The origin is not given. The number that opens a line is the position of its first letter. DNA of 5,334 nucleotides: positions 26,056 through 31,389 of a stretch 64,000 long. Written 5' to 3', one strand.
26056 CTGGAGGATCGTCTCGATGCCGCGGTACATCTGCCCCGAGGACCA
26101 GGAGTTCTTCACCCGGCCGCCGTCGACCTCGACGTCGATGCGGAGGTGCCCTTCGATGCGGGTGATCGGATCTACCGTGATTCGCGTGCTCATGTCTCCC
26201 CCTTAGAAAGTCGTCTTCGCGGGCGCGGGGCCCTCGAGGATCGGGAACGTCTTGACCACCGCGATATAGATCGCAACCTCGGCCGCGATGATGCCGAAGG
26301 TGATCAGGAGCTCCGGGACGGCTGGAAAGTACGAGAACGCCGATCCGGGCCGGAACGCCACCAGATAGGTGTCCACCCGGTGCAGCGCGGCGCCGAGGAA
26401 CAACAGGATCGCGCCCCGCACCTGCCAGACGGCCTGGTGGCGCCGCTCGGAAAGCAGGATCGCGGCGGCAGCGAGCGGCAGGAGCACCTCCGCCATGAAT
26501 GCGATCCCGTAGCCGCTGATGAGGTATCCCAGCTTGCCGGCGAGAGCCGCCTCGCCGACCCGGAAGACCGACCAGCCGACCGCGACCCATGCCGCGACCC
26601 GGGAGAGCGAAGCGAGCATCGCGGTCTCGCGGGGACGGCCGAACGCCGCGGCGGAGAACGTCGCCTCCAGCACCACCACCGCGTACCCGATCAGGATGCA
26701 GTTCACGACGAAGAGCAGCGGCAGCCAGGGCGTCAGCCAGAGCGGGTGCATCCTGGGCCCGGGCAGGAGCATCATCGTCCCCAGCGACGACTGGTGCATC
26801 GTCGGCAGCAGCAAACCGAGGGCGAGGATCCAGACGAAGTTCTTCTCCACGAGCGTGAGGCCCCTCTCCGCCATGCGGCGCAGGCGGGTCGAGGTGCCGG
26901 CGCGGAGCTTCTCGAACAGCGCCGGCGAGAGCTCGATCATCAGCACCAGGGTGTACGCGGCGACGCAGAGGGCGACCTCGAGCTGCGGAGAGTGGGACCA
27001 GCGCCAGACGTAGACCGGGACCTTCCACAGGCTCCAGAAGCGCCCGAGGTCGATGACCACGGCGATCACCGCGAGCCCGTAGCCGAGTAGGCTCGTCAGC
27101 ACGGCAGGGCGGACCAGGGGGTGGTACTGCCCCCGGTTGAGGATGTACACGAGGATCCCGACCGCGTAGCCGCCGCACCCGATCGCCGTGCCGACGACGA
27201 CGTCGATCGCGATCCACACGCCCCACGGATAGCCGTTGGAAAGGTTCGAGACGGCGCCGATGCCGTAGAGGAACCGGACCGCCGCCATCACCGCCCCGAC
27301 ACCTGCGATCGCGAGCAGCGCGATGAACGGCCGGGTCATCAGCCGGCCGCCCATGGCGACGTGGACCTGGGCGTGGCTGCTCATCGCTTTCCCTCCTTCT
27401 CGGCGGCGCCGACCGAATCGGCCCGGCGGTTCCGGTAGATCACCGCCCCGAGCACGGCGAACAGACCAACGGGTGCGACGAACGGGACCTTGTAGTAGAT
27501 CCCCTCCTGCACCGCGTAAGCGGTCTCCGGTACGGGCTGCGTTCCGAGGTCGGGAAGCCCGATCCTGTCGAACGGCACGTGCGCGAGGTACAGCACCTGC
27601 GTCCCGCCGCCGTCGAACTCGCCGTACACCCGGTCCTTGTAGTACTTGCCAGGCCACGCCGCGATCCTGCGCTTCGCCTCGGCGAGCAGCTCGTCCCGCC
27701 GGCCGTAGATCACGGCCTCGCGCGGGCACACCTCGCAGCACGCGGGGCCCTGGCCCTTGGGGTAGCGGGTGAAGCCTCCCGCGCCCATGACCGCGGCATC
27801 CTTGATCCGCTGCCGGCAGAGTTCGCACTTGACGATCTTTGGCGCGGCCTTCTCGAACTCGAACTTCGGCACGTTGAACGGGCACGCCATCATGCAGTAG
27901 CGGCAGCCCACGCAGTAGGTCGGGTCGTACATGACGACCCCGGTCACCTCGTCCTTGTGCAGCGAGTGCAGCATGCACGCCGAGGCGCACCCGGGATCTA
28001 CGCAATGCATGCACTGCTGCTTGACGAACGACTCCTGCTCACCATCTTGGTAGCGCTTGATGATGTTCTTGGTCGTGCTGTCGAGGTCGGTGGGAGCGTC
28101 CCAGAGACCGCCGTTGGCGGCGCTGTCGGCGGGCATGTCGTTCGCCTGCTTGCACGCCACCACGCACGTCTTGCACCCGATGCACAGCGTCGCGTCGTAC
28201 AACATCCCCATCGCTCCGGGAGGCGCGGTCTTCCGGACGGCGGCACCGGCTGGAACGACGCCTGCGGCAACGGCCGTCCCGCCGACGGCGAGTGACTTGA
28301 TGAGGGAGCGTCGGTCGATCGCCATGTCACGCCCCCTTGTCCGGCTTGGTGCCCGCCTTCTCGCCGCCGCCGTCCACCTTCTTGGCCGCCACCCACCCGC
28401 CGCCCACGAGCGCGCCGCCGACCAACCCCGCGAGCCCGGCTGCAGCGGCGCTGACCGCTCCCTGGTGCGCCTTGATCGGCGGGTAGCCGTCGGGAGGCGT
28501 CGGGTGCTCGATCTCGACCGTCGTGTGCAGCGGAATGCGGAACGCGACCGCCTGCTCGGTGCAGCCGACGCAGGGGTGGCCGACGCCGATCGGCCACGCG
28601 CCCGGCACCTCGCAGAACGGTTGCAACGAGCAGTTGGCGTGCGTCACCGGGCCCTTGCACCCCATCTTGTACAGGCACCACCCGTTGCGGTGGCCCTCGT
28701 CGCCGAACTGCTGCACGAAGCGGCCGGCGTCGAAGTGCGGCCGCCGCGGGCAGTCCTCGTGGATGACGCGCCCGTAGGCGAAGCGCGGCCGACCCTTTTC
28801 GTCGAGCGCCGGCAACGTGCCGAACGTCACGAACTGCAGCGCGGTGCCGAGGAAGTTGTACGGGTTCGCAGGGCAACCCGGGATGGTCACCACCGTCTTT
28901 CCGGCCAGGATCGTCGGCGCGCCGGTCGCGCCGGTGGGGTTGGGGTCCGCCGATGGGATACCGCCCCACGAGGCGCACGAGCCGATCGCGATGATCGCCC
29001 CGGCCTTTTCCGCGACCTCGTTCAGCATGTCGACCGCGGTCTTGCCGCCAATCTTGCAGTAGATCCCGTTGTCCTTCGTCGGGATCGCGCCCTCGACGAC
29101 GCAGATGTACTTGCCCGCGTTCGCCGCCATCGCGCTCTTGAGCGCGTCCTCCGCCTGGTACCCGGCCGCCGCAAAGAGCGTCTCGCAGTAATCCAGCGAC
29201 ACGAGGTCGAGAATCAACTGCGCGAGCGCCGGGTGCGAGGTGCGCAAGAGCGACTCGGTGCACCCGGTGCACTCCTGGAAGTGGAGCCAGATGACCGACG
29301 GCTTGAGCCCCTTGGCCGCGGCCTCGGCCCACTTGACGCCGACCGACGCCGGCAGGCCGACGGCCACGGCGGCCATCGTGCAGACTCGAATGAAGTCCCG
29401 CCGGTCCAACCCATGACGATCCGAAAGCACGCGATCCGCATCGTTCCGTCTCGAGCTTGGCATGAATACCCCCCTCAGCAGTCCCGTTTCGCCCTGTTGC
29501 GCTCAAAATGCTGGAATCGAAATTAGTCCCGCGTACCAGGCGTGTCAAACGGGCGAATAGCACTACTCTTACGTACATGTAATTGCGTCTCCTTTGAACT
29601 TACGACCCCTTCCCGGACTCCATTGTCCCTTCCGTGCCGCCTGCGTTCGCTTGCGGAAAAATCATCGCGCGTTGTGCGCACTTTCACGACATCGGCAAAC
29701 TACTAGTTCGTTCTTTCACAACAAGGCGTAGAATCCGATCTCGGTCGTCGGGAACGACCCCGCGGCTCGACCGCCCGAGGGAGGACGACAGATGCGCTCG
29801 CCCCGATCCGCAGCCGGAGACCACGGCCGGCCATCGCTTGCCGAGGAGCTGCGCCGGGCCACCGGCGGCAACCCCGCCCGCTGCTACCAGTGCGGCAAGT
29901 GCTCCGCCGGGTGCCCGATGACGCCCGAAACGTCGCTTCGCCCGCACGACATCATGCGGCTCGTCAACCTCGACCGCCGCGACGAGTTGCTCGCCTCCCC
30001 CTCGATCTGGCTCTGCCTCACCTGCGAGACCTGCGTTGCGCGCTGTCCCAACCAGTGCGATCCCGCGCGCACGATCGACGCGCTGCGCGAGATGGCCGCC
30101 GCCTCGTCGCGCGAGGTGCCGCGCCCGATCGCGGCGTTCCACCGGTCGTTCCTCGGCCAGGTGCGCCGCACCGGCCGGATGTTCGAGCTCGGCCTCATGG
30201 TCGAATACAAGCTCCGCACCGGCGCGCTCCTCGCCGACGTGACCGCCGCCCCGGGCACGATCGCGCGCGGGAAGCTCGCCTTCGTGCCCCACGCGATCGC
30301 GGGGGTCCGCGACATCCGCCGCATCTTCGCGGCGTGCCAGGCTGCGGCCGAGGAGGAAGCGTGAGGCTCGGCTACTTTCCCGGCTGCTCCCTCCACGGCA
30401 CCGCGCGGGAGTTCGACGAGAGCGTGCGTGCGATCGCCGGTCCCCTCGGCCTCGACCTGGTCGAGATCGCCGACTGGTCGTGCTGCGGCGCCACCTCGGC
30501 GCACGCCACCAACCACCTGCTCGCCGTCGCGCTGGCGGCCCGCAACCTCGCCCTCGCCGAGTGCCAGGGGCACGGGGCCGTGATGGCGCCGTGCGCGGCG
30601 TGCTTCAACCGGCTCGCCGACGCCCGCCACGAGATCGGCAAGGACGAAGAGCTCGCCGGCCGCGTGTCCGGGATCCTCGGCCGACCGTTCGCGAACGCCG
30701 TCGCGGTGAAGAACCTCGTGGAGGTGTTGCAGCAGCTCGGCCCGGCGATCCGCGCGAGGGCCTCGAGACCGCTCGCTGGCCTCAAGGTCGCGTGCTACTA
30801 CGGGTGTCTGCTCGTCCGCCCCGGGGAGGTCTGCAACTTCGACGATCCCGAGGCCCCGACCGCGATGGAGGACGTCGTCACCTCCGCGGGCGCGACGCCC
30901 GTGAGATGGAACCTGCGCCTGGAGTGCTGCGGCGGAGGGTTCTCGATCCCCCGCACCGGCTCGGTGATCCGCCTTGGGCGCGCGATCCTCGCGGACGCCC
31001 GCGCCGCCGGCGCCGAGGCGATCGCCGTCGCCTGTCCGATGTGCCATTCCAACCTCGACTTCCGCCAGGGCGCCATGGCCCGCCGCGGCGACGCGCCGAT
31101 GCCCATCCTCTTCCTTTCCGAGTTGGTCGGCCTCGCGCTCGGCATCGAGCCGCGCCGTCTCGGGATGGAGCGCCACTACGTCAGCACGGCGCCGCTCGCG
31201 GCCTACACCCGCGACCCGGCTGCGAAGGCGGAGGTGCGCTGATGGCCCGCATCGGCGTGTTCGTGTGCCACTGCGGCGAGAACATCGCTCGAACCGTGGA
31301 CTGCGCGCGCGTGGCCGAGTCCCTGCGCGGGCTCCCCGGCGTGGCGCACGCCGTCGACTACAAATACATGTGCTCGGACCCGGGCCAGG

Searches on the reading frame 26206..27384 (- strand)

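Call 12: search_protein_families(library=pfam, proteins=[window:26206-27384:-], max_evalue=0.01)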
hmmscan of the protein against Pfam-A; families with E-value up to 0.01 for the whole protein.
seq(393 aa): 1 family
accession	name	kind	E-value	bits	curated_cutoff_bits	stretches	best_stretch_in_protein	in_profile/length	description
PF03916.19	NrfD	-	4.7e-07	30.2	25.8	1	45-336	2-301/313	Polysulphide reductase, NrfD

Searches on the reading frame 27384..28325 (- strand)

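Call 12: search_protein_families(library=pfam, proteins=[window:27384-28325:-], max_evalue=0.01)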
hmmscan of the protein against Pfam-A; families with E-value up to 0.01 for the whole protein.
window:27384-28325:- (314 aa): 8 families
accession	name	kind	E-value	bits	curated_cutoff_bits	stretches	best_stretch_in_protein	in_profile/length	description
PF13247.11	Fer4_11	-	4.3e-15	56.2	26.2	1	100-205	5-95/100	4Fe-4S dicluster domain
PF00037.32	Fer4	-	5.4e-08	32.8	21.1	2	132-153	2-23/24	4Fe-4S binding domain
PF13237.11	Fer4_10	-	5.8e-08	33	25.5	1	41-117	2-52/53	4Fe-4S dicluster domain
PF12797.12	Fer4_2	-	1e-07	31.9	24.5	2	130-150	2-22/22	4Fe-4S binding domain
PF12837.12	Fer4_6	-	1.1e-07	31.9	25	2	133-153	4-24/24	4Fe-4S binding domain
PF12838.12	Fer4_7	-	4.5e-06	27.5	27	1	104-152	1-52/52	4Fe-4S dicluster domain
PF13187.11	Fer4_9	-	5.2e-05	23.6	27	0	48-118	2-48/52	4Fe-4S dicluster domain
PF14697.11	Fer4_21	-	0.0007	20.1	35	0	102-150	5-53/59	4Fe-4S dicluster domain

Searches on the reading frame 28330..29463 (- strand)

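Call 12: search_protein_families(library=pfam, proteins=[window:28330-29463:-], max_evalue=0.01)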
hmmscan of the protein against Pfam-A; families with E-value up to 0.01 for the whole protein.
window:28330-29463:- (378 aa): 2 families
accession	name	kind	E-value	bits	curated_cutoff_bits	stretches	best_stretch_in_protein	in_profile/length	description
PF01058.29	Oxidored_q6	-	1.5e-28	99.5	27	1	65-209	1-126/128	NADH ubiquinone oxidoreductase, 20 Kd subunit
PF14720.11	NiFe_hyd_SSU_C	-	6.3e-27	94.2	27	1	230-306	1-72/80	NiFe/NiFeSe hydrogenase small subunit C-terminal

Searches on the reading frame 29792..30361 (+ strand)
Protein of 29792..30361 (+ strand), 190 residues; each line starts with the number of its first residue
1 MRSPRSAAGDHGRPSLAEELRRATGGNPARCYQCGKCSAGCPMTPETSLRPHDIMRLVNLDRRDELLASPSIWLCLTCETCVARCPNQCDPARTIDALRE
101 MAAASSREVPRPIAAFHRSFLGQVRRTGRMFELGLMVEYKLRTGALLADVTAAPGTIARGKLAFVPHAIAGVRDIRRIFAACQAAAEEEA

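Call 12: search_protein_families(library=pfam, proteins=[window:29792-30361:+], max_evalue=0.01)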
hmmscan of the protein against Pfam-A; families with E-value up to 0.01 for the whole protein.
window:29792-30361:+ (190 aa): 7 families
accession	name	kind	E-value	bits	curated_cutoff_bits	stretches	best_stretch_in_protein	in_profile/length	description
PF13534.11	Fer4_17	-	1.4e-10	42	22.2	1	30-89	1-60/61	4Fe-4S dicluster domain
PF13187.11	Fer4_9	-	1.7e-09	38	27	1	30-88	1-50/52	4Fe-4S dicluster domain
PF13183.11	Fer4_8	-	1.8e-09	38.4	27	1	30-88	4-67/68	4Fe-4S dicluster domain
PF13237.11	Fer4_10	-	3.7e-06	27.2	25.5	1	27-86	5-53/53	4Fe-4S dicluster domain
PF12838.12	Fer4_7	-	0.0011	19.8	27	0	30-88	1-51/52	4Fe-4S dicluster domain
PF13484.11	Fer4_16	-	0.005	18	30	0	30-42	1-13/66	4Fe-4S double cluster binding domain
PF25160.1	LdpA_Fe-S-bd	-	0.0051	17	27.6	1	28-43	25-40/49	LdpA Fe-S cluster-binding domain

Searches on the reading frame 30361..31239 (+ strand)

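Call 68: search_protein_families(library=pfam, proteins=[window:30361-31239:+], max_evalue=0.0001)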
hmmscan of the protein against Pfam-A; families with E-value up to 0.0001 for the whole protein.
window:30361-31239:+ (293 aa): 1 family
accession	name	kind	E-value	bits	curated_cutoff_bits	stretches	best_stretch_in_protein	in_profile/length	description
PF02754.22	CCG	-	2.1e-21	76.3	20.6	2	4-85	2-84/85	Cysteine-rich domain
